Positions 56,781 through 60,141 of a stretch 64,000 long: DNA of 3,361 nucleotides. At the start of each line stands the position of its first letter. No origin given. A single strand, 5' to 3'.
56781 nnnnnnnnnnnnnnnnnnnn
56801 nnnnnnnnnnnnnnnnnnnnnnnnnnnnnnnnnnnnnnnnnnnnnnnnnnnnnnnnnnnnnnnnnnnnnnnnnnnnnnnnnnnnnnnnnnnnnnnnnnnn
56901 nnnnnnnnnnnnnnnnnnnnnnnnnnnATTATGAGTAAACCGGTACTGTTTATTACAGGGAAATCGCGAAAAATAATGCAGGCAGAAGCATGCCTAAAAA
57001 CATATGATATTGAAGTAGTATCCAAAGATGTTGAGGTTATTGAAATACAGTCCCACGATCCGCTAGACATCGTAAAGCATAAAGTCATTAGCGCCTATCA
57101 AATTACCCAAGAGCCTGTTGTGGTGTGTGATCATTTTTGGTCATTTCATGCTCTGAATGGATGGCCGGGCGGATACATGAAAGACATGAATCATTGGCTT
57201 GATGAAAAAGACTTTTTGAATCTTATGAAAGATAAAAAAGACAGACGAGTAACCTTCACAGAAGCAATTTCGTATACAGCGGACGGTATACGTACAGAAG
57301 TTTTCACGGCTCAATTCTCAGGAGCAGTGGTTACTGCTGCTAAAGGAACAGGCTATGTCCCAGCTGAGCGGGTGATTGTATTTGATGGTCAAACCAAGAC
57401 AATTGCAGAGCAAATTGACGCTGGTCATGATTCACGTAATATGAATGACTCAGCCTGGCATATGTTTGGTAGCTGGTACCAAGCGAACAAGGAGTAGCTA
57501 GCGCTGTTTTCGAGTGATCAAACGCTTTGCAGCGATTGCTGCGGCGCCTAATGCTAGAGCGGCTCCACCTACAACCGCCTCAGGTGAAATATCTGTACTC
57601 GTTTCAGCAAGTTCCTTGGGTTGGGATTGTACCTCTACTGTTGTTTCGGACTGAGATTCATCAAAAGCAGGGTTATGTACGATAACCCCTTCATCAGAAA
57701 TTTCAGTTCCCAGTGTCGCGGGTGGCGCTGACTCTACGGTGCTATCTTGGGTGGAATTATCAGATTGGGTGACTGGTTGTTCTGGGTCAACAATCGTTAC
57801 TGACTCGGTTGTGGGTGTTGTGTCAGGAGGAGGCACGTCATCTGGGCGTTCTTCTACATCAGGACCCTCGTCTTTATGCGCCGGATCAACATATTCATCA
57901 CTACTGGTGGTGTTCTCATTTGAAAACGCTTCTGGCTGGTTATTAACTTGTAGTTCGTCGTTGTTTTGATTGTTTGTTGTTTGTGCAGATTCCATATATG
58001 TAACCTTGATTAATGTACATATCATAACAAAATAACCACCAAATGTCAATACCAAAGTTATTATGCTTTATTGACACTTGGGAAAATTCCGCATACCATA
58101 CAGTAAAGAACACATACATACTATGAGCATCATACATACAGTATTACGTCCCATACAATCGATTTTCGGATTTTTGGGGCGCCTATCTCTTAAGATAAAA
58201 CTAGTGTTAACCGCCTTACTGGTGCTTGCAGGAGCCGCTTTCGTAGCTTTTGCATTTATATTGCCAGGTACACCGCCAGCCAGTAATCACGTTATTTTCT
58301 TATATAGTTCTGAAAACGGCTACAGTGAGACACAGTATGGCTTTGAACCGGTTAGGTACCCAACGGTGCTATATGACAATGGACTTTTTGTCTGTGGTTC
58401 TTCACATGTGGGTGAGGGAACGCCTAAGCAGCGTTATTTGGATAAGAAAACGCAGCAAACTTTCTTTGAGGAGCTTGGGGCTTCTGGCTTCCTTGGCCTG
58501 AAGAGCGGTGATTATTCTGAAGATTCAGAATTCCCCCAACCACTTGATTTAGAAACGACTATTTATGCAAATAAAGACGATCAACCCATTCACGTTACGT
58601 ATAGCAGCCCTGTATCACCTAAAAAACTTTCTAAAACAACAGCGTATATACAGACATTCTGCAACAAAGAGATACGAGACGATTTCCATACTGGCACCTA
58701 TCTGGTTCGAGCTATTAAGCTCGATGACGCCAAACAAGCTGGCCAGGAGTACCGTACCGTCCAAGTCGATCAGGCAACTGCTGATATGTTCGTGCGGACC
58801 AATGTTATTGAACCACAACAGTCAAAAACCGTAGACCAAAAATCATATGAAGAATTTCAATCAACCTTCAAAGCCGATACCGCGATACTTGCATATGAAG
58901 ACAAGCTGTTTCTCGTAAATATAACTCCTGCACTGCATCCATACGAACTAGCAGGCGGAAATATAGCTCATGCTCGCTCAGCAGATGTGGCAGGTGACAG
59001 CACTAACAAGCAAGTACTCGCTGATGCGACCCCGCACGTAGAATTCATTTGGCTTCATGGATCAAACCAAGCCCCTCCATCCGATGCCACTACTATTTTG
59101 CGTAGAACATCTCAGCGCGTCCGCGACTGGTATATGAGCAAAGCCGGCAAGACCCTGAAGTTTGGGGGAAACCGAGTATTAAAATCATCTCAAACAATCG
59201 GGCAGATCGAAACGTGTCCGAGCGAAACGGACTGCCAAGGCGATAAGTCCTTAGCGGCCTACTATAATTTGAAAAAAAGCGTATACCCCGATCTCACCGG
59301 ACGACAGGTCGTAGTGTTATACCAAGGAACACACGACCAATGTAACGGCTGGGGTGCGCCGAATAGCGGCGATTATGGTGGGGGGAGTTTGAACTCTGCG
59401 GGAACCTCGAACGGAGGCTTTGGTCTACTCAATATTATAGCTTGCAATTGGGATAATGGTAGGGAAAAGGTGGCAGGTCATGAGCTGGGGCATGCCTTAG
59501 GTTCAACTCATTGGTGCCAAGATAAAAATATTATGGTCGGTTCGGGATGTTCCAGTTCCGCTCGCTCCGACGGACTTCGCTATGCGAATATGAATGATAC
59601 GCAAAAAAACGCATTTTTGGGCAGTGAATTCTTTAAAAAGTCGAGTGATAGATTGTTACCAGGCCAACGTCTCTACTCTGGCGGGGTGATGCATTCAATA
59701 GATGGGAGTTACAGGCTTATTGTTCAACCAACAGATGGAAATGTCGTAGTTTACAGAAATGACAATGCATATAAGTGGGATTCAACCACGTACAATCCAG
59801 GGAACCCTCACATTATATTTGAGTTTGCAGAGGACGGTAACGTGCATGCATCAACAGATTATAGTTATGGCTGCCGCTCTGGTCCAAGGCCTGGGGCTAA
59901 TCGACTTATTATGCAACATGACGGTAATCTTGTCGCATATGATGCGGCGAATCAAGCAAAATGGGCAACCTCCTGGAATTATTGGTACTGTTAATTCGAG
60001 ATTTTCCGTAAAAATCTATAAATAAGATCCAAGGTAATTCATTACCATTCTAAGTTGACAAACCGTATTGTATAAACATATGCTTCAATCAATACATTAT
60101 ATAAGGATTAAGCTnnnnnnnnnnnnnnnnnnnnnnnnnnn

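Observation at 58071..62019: Tandem paralogous membrane-anchored metzincin proteases fused to bulb-type lectin domains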

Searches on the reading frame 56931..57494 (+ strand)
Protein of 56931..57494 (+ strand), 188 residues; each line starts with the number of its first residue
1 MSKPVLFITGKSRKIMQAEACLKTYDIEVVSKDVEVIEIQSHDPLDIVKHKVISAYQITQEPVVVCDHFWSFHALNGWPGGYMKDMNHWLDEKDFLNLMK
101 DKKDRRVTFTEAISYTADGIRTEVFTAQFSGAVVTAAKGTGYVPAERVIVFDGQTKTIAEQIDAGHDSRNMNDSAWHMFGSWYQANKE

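Call 29: search_protein_families(library=pfam, proteins=[window:56931-57494:+], max_evalue=0.001)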
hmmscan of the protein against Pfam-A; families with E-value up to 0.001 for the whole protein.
window:56931-57494:+ (188 aa): 1 family
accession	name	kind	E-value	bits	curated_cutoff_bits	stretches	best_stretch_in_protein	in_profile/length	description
PF01725.21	Ham1p_like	-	3.1e-15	57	22.5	1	5-160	1-164/186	Ham1 family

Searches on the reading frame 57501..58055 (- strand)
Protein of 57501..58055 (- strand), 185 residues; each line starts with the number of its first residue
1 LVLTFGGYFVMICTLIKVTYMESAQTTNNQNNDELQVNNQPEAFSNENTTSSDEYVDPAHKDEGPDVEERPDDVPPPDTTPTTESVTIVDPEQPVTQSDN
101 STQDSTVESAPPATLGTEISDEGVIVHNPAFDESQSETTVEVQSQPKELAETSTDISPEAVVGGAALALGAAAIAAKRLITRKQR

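Call 3: search_protein_families(library=pfam, proteins=[window:57501-58055:-], max_evalue=1)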
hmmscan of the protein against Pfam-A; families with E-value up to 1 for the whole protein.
window:57501-58055:- (185 aa): 0 families

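Call 4: search_protein_families(library=ncbifam, proteins=[window:57501-58055:-], max_evalue=1)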
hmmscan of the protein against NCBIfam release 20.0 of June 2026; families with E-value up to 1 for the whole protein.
window:57501-58055:- (185 aa): 2 families
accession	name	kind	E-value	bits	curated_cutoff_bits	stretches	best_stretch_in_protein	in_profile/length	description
TIGR04526.1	predic_Ig_block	subfamily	0.00051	19.1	150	1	6-141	20-150/693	putative immunoglobulin-blocking virulence protein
NF011616.0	PRK15042.1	subfamily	0.054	12.9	248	1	97-144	33-79/219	propanediol/glycerol family dehydratase medium subunit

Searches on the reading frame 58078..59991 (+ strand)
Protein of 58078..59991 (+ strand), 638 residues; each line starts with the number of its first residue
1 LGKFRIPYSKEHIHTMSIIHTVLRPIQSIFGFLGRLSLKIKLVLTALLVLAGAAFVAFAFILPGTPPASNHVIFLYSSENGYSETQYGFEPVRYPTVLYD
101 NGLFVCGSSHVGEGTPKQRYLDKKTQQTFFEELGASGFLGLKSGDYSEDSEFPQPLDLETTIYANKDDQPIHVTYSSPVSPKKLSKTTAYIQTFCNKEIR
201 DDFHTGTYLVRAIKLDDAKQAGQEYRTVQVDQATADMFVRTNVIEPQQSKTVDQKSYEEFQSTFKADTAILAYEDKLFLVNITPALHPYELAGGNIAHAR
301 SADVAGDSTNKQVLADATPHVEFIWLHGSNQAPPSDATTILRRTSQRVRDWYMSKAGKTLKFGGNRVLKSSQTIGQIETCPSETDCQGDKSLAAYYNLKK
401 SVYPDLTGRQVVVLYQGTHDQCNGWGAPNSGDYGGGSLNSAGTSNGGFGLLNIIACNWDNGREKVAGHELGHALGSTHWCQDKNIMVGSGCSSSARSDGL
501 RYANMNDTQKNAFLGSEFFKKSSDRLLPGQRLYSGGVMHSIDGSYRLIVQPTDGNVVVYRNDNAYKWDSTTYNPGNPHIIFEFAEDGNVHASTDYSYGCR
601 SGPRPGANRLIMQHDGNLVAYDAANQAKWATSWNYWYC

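Call 3: search_protein_families(library=pfam, proteins=[window:58078-59991:+], max_evalue=1)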
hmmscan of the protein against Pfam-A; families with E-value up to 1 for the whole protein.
window:58078-59991:+ (638 aa): 5 families
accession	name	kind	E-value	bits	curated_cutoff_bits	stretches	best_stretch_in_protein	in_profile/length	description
PF13688.12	Reprolysin_5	-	0.00063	20.5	27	1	429-498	117-178/196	Metallo-peptidase family M12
PF00413.30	Peptidase_M10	-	0.028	14.7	24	1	463-487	109-133/159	Matrixin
PF13574.12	Reprolysin_2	-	0.049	13.9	27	1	462-496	125-162/195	Metallo-peptidase family M12B Reprolysin-like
PF12388.14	Peptidase_M57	-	0.065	13.4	21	1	416-491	81-163/212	Dual-action HEIGH metallo-peptidase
PF13582.12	Reprolysin_3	-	0.11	13.4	22.4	1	438-478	83-122/123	Metallo-peptidase family M12B Reprolysin-like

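Call 4: search_protein_families(library=ncbifam, proteins=[window:58078-59991:+], max_evalue=1)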
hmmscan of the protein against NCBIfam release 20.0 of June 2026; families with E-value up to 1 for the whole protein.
window:58078-59991:+ (638 aa): 1 family
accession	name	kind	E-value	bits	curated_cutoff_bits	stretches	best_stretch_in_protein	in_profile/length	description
NF033557.1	LLB_putidacin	subfamily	1.9e-10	40.6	275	2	542-589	156-200/274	putidacin L1 family lectin-like bacteriocin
